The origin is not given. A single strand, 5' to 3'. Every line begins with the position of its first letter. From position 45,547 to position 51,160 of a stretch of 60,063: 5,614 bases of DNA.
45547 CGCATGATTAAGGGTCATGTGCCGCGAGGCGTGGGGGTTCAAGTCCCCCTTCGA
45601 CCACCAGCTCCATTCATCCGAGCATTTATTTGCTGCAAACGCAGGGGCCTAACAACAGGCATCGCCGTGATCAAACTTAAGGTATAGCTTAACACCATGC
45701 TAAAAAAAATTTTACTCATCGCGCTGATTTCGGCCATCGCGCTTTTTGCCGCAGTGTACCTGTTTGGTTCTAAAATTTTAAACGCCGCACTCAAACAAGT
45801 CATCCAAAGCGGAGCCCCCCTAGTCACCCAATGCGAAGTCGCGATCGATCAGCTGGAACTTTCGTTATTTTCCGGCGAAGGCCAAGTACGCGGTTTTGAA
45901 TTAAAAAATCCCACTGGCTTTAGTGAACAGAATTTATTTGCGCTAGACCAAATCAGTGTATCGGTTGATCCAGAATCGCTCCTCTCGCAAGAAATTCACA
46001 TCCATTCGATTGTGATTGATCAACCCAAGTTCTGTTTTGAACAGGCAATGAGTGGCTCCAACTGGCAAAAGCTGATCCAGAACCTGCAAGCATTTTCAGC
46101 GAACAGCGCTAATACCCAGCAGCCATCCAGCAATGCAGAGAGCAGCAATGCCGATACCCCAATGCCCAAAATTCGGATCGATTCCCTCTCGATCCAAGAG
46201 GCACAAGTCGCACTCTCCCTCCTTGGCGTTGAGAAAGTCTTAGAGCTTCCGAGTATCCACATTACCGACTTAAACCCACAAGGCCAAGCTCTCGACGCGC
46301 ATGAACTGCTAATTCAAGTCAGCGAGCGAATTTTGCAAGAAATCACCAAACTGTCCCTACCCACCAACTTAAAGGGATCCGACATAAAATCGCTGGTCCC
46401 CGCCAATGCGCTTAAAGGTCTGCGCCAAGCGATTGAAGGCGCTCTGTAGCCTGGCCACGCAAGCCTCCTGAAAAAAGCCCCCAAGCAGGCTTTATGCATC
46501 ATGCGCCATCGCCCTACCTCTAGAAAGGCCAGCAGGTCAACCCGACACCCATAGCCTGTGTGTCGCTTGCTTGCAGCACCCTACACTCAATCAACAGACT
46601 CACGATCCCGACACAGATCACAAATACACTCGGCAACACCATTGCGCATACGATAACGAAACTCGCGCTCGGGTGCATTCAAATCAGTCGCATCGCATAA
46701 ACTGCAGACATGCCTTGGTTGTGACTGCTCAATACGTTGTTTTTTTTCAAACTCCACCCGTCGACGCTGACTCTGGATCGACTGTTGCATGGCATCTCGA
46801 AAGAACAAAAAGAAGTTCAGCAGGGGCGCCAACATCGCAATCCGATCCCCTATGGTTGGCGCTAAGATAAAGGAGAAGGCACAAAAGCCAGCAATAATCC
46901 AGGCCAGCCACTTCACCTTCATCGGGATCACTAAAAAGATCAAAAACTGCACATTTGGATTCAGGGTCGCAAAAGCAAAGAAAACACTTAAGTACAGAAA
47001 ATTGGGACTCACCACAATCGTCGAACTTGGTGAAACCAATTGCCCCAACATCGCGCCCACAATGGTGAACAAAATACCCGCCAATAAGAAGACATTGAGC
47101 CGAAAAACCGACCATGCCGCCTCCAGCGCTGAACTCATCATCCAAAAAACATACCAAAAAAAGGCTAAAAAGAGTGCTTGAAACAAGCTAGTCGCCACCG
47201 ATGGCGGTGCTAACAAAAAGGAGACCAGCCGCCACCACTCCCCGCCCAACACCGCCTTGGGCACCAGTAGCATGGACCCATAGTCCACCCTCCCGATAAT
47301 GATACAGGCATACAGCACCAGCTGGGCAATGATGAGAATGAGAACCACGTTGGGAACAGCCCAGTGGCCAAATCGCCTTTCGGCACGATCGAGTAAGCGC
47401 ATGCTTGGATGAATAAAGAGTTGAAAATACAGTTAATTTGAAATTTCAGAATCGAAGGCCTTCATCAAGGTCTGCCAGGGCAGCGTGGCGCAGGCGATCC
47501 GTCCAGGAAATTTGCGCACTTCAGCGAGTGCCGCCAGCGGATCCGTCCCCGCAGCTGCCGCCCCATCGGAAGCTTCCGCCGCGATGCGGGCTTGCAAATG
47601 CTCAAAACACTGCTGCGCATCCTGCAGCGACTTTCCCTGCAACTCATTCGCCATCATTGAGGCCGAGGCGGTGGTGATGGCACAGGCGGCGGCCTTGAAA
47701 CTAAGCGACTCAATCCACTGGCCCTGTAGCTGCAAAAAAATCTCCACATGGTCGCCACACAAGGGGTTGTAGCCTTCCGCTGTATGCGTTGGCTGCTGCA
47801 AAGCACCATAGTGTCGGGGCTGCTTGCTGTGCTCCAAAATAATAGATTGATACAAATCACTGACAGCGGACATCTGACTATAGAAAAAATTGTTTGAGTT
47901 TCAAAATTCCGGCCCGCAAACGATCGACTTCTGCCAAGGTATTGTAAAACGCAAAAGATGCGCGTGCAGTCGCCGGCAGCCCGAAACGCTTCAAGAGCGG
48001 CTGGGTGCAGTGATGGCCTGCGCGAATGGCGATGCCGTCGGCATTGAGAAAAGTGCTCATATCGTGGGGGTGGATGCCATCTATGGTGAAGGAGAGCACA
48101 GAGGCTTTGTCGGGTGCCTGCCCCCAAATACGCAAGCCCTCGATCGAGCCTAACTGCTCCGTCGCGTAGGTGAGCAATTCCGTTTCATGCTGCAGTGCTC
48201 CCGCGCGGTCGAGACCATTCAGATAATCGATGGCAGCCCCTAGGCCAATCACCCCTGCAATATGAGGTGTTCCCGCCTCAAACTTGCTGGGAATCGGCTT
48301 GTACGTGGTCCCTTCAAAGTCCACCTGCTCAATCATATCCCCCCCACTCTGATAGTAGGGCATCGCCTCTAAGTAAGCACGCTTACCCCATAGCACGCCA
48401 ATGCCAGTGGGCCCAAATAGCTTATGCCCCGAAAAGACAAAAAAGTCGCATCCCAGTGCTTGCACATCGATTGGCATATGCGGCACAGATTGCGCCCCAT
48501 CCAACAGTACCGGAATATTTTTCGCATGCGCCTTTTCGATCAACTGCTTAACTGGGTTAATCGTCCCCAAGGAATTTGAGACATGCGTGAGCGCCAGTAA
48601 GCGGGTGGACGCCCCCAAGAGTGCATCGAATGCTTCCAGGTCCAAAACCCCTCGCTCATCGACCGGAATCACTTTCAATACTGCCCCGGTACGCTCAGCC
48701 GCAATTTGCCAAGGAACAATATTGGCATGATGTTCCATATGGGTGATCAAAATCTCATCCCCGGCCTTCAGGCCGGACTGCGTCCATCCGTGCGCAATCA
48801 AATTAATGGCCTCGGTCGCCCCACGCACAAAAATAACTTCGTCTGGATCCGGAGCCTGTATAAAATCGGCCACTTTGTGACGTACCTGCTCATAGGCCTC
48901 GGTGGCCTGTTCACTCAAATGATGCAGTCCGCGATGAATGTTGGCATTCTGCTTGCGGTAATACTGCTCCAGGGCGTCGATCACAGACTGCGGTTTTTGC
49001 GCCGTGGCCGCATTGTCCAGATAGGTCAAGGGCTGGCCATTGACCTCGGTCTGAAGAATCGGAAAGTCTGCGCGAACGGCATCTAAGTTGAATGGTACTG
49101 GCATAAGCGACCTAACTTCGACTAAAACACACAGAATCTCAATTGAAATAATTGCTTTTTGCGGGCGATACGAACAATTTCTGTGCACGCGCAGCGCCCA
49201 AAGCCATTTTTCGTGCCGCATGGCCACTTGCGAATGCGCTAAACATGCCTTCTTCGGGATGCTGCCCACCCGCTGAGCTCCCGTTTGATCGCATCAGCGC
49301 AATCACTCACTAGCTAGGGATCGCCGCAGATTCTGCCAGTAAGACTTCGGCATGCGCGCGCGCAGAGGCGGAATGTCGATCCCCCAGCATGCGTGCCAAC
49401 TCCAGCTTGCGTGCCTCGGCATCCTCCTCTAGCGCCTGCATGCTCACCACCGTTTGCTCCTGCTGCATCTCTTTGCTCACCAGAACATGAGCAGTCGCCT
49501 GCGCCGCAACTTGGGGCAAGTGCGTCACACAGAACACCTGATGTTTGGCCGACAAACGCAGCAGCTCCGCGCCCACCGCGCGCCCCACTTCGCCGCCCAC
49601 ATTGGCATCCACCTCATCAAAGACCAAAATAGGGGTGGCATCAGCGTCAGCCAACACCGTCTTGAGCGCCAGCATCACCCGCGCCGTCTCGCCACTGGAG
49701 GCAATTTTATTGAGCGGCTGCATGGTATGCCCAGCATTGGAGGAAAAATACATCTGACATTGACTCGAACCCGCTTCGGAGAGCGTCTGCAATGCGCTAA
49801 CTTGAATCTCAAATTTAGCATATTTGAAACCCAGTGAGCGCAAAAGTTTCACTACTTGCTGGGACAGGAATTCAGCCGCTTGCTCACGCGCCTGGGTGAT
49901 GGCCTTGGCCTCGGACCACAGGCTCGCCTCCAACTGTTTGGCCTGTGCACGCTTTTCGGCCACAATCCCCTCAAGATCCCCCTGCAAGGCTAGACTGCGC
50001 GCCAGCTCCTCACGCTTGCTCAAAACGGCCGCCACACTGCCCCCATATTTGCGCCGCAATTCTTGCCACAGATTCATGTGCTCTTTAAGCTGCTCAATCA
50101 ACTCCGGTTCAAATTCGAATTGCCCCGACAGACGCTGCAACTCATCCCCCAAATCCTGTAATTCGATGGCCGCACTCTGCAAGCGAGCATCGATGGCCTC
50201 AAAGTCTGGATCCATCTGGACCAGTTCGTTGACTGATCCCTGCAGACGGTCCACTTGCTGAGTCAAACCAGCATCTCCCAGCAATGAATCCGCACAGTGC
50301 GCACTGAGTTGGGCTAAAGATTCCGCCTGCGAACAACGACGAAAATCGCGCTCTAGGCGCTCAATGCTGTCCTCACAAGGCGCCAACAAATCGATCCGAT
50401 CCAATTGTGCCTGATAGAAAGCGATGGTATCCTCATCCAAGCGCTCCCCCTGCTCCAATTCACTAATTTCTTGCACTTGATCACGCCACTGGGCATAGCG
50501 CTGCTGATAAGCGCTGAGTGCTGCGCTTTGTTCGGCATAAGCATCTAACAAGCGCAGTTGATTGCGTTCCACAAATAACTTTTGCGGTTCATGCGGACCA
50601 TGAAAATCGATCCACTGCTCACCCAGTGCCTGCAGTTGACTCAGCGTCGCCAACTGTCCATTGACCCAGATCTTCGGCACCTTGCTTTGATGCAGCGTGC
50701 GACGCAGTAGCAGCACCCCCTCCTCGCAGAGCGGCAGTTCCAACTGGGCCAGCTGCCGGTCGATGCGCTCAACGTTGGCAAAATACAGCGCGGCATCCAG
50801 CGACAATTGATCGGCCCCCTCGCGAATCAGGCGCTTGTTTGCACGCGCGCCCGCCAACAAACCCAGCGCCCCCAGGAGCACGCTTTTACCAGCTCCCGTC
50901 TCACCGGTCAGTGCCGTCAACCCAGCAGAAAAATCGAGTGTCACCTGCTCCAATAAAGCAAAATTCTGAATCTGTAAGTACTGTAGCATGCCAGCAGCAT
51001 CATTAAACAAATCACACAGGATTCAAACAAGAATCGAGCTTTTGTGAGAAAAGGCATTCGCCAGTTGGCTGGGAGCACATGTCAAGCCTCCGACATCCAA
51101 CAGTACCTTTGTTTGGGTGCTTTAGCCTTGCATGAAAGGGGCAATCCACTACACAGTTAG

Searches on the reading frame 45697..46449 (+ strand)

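Call 72: search_protein_families(library=pfam, proteins=[window:45697-46449:+], max_evalue=0.00001)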
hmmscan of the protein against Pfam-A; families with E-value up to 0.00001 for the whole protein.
window:45697-46449:+ (250 aa): 3 families
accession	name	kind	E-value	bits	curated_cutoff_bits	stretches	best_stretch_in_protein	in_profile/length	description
PF05359.17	DUF748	-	2e-16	59.7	50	1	9-174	17-167/1037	Domain of Unknown Function (DUF748)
PF05170.20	AsmA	-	1e-12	48.2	29.8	1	6-187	11-185/607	AsmA family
PF13116.12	YhdP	-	1.8e-07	29.9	46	1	4-209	9-185/1224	YhdP protein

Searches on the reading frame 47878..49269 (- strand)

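Call 72: search_protein_families(library=pfam, proteins=[window:47878-49269:-], max_evalue=0.00001)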
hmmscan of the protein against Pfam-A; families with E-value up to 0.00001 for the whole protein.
window:47878-49269:- (463 aa): 2 families
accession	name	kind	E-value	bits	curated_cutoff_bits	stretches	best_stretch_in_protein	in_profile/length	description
PF00266.25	Aminotran_5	-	1.4e-152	508.4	21.5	1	82-451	1-371/371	Aminotransferase class-V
PF01212.27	Beta_elim_lyase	-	6.1e-06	26.2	27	1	164-318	65-235/288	Beta-eliminating lyase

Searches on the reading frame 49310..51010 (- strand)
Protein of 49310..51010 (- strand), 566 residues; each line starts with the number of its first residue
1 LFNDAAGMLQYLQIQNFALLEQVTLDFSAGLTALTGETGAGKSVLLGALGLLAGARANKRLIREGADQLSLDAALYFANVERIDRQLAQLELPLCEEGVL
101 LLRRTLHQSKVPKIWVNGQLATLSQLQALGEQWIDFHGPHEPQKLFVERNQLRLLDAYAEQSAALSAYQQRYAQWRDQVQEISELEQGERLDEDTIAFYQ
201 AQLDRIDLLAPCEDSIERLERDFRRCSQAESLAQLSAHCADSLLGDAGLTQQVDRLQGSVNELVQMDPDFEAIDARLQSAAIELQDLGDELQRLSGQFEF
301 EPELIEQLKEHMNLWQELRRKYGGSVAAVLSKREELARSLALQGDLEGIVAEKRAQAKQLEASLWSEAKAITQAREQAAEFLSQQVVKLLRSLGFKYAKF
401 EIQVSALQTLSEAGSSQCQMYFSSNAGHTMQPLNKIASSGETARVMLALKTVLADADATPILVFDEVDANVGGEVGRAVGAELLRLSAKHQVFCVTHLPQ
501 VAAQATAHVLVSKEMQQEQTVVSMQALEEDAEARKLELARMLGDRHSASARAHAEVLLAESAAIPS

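Call 72: search_protein_families(library=pfam, proteins=[window:49310-51010:-], max_evalue=0.00001)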
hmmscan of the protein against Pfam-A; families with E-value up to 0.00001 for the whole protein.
window:49310-51010:- (566 aa): 3 families
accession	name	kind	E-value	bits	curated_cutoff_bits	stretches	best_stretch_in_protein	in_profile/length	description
PF02463.25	SMC_N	-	3.4e-17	63.1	40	1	9-517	2-217/220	RecF/RecN/SMC N terminal domain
PF13476.12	AAA_23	-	6.3e-07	30.7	27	0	12-78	2-68/201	AAA domain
PF13304.12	AAA_21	-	8.9e-06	26.4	27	0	31-60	1-26/304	AAA domain, putative AbiEii toxin, Type IV TA system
